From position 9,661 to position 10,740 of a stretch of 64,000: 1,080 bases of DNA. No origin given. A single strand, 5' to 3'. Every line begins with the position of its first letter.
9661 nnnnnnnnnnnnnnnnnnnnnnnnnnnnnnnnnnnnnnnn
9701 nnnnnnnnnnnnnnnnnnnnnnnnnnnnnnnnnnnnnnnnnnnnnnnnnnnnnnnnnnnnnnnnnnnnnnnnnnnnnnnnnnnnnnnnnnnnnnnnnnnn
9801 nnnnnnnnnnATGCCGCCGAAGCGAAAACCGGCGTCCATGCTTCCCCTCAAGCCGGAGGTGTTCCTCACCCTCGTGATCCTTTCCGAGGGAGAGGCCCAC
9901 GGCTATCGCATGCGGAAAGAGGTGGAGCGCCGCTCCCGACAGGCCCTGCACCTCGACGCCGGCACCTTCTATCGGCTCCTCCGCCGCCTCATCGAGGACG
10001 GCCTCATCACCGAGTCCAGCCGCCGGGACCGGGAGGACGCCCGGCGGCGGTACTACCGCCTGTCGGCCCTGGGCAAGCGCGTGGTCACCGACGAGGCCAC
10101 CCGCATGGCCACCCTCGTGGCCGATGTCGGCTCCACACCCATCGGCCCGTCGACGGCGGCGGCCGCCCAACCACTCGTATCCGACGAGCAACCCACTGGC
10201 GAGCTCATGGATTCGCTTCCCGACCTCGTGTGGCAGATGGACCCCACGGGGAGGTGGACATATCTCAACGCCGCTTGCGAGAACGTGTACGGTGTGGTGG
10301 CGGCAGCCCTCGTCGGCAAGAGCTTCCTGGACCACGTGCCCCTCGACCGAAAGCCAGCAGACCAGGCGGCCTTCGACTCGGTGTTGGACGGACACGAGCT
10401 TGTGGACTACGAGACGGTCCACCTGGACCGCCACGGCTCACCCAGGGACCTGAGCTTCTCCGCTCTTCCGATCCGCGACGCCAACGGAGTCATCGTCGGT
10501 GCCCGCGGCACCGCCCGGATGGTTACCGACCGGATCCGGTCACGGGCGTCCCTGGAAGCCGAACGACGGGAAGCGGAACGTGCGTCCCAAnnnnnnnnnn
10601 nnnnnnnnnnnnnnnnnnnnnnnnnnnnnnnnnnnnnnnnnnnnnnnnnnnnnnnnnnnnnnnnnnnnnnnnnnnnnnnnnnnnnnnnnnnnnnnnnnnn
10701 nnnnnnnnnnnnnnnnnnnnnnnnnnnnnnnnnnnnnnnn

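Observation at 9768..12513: PadR winged-helix domain fused to a complete soluble hybrid histidine kinase, with a perfect inverted repeat in its own promoter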

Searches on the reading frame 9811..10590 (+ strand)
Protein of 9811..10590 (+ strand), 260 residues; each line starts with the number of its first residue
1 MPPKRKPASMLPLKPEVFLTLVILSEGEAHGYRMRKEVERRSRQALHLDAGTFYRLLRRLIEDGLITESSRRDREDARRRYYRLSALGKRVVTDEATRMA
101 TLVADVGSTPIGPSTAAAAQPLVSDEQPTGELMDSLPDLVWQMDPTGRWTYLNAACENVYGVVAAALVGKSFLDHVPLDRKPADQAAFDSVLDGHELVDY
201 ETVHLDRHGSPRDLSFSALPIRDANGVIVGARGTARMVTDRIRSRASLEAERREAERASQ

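Call 5: find_homologous_proteins(query=window:9811-10590:+, max_evalue=0.001)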
Query window:9811-10590:+ (260 aa): 4 proteins with E <= 0.001 among 5118 candidates.
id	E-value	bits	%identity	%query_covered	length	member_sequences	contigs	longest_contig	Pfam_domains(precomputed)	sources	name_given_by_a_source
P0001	9.1e-84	299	58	100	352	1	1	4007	PF08447.19,PF13426.14,PF13188.14,PF03551.21,PF08448.17,PF00512.32,PF00989.32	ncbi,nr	ncbi:MAG: PAS domain S-box protein, partial [Gemmatimonadetes bacterium]|nr:PAS domain S-box protein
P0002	2.5e-38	150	75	38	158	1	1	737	PF03551.21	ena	-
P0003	2.0e-27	115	60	40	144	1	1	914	PF03551.21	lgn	-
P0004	5.8e-13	67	46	36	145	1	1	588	PF03551.21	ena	-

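Call 8: find_related_loci(query=window:9811-10590:+, collection=genome_contigs, flank=6000)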
Query window:9811-10590:+ (260 aa) in genome_contigs; peptide patterns used: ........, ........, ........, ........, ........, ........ (x = any residue, [..] = any of these).
600 stretches matched a pattern (row limit reached: there are more); 1 encode a relative of the query (tblastn E <= 1e-3); 1 distinct loci.
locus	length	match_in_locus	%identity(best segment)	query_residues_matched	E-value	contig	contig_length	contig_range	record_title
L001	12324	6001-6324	33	138-259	5e-7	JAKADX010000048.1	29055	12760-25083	MAG: Proteobacteria bacterium isolate WY1.bin101 NODE_2297_length_29055_cov_2.487348, whole genome shotgun sequence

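Call 9: find_encoding_contigs(protein=P0001, flank=5000)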
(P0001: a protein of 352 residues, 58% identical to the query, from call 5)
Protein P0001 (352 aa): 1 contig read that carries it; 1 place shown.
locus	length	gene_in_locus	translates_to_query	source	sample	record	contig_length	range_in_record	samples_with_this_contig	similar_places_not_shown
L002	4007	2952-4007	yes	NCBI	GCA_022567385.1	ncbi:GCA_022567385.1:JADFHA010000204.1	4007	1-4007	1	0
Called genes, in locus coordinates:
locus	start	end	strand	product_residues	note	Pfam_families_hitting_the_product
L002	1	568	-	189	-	PF02634:FdhD-NarQ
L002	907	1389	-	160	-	PF11074:DUF2779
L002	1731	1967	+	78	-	PF14076:DUF4258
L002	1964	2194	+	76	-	PF15731:MqsA_antitoxin (weak)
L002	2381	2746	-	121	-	-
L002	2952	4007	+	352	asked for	PF03551:PadR, PF00989:PAS, PF13188:PAS_8 (faint), PF08448:PAS_4, PF13426:PAS_9, PF08447:PAS_3 (weak), PF00512:HisKA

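Call 23: search_protein_representatives(protein=window:9811-10590:+)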
Query: 260 residues. Proteins with E-value up to 0.001 (for the whole library): 53484; up to 1e-10: 8524; up to 1e-30: 113. The best 150 are listed.
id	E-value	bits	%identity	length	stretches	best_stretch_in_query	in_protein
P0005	2.9e-110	384.3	20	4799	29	124-257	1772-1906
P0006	5.2e-90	317.9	29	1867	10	132-252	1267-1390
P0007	1.7e-79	283.5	60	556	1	1-260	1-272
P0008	8.0e-65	235.5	27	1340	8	131-245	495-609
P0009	7.9e-63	228.9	29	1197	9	150-254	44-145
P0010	3.3e-61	223.6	27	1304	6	124-249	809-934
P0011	8.2e-55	202.7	28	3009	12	132-244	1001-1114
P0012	3.0e-53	197.6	27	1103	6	126-244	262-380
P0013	1.3e-47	179.1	26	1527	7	126-255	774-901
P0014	3.9e-46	174.3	28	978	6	136-241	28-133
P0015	5.5e-45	170.5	30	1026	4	129-243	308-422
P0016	3.8e-44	167.8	27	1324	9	130-244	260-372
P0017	1.5e-43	165.8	28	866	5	128-244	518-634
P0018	1.9e-42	162.2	25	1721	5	116-252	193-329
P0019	4.7e-41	157.6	34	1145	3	125-251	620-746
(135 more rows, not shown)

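Call 28: find_encoding_contigs(protein=P0003, flank=3000)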
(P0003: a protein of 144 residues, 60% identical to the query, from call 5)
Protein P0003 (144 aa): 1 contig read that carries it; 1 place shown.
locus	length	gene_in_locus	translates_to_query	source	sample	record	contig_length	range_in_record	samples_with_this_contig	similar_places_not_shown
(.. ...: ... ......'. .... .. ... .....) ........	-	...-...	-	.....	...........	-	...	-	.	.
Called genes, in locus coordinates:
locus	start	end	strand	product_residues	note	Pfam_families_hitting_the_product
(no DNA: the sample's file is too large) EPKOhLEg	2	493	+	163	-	?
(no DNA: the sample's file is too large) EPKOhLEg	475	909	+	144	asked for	PF03551:PadR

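Call 29: find_encoding_contigs(protein=P0004, flank=3000)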
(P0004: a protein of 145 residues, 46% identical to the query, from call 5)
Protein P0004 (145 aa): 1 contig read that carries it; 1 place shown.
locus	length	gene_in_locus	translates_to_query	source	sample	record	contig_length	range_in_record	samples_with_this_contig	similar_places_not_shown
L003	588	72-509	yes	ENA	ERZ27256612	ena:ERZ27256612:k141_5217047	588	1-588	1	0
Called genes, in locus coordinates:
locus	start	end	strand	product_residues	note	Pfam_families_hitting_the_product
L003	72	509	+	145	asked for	PF03551:PadR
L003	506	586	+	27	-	?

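Call 30: find_encoding_contigs(protein=P0002, flank=3000)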
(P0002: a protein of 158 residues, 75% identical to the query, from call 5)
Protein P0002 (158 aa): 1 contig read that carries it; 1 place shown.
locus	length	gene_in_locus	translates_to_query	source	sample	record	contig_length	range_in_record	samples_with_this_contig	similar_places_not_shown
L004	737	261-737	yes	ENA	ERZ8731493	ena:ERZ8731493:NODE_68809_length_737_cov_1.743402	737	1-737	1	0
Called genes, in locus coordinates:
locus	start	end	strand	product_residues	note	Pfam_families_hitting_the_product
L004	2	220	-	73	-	?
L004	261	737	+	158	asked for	PF03551:PadR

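Call 33: find_encoding_contigs(protein=P0007, flank=5000)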
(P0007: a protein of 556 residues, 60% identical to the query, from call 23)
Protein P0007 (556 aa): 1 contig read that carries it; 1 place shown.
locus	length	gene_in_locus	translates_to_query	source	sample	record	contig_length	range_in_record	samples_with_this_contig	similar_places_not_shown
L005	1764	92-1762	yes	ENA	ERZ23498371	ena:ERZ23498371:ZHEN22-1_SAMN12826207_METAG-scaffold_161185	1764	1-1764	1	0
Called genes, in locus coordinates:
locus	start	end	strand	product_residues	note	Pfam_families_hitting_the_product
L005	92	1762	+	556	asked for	PF03551:PadR, PF00989:PAS (weak), PF08448:PAS_4, PF13426:PAS_9 (faint), PF00512:HisKA, PF02518:HATPase_c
